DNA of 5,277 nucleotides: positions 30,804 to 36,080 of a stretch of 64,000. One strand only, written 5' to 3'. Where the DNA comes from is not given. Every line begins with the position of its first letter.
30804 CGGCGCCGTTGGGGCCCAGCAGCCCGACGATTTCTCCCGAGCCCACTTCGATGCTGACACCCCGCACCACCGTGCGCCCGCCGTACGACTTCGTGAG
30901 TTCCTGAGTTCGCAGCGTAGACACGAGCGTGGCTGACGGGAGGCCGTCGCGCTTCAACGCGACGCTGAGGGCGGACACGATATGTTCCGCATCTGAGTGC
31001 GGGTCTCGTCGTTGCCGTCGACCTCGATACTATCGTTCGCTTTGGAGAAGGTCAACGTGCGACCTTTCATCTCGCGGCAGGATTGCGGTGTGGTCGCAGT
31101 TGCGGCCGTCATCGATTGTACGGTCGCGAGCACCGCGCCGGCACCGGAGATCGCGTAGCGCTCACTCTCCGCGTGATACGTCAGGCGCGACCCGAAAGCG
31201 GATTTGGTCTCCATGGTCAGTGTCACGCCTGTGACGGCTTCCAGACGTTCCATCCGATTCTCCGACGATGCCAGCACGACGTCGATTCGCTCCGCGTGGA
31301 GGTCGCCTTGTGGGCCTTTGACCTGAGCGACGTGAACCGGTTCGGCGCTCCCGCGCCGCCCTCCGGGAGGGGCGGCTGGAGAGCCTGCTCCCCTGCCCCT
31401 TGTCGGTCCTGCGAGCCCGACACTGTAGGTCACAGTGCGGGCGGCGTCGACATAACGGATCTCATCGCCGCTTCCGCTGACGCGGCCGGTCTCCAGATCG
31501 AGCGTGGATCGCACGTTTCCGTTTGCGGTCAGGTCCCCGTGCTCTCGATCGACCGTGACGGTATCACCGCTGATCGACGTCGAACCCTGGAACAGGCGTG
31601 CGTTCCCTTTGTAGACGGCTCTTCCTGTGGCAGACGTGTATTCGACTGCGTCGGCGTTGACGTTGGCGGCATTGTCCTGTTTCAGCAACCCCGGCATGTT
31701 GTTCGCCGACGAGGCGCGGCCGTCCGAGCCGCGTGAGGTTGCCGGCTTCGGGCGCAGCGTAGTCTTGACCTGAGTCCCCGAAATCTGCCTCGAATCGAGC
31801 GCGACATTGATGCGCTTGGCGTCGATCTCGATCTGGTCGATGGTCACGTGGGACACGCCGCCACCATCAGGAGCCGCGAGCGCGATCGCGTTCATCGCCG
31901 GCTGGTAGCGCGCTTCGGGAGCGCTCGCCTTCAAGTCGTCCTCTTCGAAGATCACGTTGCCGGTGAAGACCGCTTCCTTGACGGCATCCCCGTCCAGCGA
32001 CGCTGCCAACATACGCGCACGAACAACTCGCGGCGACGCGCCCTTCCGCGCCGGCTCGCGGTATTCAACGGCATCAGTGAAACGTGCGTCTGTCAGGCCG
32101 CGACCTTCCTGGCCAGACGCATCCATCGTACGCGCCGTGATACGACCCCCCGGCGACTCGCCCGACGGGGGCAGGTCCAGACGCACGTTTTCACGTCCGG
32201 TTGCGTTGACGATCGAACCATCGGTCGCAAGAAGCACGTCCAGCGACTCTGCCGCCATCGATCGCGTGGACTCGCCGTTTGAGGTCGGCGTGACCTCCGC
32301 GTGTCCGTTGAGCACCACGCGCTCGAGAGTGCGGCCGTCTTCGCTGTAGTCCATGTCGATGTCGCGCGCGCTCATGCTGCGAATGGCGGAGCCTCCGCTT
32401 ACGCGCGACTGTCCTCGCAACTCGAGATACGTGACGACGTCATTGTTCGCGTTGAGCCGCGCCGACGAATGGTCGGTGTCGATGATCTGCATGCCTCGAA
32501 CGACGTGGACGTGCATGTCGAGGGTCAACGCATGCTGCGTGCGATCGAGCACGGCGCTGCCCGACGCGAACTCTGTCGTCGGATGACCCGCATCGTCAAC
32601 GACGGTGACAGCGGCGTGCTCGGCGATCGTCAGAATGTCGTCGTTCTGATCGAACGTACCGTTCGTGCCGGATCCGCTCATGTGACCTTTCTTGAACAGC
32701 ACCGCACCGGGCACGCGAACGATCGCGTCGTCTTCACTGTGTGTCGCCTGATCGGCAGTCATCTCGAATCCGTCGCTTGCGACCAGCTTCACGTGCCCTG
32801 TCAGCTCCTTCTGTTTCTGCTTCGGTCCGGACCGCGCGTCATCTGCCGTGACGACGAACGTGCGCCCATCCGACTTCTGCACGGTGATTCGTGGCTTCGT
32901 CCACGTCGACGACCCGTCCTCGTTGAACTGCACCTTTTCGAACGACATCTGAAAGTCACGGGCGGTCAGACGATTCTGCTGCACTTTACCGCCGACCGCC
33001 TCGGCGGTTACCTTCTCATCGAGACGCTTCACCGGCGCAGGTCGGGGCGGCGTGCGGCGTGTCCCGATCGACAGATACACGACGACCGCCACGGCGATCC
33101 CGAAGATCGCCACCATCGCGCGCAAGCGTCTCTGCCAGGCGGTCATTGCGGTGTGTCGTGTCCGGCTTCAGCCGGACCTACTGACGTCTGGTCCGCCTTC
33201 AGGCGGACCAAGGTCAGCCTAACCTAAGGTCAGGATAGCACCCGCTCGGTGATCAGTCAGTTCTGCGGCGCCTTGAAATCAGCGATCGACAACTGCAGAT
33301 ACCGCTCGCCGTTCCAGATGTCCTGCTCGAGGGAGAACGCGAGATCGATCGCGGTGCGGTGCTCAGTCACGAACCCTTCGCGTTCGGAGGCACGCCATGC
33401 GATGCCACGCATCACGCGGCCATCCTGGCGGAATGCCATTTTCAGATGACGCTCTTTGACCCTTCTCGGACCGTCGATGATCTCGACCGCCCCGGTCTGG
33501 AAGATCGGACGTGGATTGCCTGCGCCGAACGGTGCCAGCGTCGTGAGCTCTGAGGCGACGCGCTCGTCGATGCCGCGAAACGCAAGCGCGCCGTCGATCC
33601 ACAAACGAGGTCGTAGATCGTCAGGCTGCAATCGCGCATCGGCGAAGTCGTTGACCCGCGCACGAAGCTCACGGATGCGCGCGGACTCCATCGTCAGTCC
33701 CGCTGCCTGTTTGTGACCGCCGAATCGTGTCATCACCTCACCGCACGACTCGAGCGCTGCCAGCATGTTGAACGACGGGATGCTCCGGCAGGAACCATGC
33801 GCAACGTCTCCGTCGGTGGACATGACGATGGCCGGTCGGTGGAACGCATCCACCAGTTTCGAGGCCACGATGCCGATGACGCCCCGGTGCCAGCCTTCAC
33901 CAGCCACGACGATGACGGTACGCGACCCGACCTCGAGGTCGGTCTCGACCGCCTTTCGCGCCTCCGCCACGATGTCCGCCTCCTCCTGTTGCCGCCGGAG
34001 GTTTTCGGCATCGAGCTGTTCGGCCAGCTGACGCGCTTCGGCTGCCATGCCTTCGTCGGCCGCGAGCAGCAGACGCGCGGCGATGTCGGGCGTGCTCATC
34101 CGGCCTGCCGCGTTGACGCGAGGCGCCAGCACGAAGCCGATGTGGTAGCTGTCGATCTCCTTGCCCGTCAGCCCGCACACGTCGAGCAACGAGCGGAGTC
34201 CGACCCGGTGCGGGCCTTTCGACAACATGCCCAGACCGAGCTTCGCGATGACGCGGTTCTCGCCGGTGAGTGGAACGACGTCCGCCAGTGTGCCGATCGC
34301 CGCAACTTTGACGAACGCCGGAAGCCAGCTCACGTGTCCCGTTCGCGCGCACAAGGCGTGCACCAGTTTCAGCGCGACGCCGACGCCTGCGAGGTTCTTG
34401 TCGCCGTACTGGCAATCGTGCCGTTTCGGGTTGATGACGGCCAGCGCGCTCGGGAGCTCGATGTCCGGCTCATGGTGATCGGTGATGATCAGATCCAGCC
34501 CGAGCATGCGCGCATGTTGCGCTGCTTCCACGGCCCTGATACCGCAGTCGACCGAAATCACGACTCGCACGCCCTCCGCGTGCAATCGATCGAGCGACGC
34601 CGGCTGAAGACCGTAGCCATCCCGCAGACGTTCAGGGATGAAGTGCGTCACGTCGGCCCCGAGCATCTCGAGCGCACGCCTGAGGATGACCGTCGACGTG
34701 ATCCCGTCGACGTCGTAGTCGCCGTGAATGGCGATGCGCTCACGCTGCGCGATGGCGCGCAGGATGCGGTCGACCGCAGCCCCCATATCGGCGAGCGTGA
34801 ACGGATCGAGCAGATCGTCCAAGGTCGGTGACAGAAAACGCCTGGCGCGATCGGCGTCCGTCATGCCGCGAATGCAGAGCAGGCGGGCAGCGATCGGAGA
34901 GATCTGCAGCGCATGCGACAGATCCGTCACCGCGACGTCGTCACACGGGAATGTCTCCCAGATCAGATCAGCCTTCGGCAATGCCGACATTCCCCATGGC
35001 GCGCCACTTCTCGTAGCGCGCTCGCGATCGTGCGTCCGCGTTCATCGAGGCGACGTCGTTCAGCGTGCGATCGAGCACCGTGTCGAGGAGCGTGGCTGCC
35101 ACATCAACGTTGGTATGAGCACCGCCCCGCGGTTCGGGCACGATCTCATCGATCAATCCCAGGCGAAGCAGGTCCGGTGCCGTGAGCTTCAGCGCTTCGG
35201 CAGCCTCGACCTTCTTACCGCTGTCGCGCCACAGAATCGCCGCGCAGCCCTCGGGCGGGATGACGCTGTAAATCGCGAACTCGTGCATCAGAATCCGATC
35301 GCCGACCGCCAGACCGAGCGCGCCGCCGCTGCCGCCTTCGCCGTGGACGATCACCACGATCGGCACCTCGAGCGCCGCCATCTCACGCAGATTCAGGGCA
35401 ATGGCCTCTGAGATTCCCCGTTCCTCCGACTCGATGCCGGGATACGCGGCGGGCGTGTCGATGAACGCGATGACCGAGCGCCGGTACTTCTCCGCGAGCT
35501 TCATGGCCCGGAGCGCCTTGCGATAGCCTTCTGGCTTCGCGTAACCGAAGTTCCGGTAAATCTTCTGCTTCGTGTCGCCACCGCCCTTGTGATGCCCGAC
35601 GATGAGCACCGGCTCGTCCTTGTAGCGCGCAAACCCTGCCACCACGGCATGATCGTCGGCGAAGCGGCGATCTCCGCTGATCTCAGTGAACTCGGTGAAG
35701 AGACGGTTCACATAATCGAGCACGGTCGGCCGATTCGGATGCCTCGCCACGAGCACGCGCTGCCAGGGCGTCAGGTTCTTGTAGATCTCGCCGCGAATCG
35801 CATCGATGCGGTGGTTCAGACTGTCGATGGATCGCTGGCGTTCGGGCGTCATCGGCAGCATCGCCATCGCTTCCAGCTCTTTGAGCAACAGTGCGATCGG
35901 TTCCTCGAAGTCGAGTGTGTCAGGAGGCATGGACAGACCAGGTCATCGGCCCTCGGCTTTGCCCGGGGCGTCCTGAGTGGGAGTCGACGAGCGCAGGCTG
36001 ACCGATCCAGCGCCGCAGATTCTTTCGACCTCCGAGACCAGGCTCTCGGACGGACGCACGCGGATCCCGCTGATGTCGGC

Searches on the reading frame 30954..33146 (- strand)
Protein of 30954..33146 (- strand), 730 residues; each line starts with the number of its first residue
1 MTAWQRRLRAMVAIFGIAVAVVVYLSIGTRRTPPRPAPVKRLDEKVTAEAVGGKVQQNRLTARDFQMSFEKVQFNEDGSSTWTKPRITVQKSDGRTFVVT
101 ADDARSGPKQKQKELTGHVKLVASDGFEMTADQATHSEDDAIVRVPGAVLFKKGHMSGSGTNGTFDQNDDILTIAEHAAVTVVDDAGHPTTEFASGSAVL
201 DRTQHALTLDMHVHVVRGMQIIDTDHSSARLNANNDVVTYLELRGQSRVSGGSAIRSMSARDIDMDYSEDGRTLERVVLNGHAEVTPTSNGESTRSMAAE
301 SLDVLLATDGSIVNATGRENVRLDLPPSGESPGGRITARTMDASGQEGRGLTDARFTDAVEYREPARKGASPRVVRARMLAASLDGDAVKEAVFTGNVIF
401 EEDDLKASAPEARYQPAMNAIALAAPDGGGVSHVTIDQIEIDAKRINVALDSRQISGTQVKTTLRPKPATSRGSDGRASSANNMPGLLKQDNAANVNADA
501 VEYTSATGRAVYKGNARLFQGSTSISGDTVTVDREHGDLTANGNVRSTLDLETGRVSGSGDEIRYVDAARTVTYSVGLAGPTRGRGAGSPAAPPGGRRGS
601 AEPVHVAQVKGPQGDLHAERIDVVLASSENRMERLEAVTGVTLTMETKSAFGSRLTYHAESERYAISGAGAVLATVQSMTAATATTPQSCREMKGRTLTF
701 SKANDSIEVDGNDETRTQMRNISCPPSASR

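Call 51: search_protein_families(library=pfam, proteins=[window:30954-33146:-], max_evalue=0.00001)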
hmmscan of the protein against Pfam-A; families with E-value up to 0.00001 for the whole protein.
window:30954-33146:- (730 aa): 2 families
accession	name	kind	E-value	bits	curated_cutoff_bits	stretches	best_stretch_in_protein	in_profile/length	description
PF03968.19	LptD_N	-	3.6e-20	72.7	20.4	1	495-572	1-85/113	LptA/(LptD N-terminal domain) LPS transport protein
PF06835.18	LptC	-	7.1e-09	36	21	0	72-177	60-169/175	Lipopolysaccharide-assembly, LptC-related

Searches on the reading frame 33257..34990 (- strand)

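Call 51: search_protein_families(library=pfam, proteins=[window:33257-34990:-], max_evalue=0.00001)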
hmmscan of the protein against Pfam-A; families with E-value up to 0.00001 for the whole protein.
window:33257-34990:- (577 aa): 3 families
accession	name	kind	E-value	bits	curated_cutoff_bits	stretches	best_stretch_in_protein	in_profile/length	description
PF01368.27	DHH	-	3.5e-24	85.9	28.1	1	85-214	1-104/125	DHH family, N-terminal domain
PF17768.7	RecJ_OB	-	2.2e-23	82.8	27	1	465-571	1-107/107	RecJ OB domain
PF02272.25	DHHA1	-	8.2e-16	58.8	25.9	1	359-450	4-100/102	DHHA1 domain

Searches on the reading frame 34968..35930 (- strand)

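Call 51: search_protein_families(library=pfam, proteins=[window:34968-35930:-], max_evalue=0.00001)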
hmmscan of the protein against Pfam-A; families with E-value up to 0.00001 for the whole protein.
window:34968-35930:- (320 aa): 2 families
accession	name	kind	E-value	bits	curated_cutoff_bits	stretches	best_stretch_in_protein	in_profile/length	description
PF03255.19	ACCA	-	1.5e-126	422.2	23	1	6-313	2-310/310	Acetyl co-enzyme A carboxylase carboxyltransferase-like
PF01039.27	Carboxyl_trans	-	9.7e-14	51.3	22.3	1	80-242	272-425/493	Carboxyl transferase domain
